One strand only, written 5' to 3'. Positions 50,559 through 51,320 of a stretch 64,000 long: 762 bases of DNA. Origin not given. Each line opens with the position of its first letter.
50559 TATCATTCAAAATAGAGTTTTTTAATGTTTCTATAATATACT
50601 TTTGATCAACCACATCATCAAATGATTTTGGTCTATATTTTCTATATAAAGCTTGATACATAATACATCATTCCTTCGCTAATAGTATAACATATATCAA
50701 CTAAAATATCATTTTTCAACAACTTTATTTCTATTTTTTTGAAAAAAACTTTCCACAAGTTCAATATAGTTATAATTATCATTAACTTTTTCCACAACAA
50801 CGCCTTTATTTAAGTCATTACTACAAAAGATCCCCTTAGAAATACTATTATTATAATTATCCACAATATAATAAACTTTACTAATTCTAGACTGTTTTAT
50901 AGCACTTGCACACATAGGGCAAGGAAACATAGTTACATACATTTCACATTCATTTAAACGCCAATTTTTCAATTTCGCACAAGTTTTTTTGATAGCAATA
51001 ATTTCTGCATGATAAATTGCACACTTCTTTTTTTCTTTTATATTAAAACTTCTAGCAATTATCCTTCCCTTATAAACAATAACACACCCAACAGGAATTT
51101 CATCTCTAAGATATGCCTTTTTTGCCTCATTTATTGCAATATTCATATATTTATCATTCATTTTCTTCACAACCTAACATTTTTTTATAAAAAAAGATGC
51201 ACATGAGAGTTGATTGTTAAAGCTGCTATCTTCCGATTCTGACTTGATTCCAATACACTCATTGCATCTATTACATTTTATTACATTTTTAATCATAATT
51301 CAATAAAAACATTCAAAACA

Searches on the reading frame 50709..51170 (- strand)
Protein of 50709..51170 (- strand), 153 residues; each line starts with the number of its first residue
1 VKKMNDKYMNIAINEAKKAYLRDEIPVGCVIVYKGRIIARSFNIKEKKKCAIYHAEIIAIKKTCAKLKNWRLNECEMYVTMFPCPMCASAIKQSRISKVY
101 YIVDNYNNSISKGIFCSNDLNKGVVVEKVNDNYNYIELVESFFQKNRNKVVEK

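Call 26: find_encoding_contigs(protein=window:50709-51170:-, flank=4000, max_places=10)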
Protein window:50709-51170:- (153 aa): no gene with exactly this product is on record in the collection.
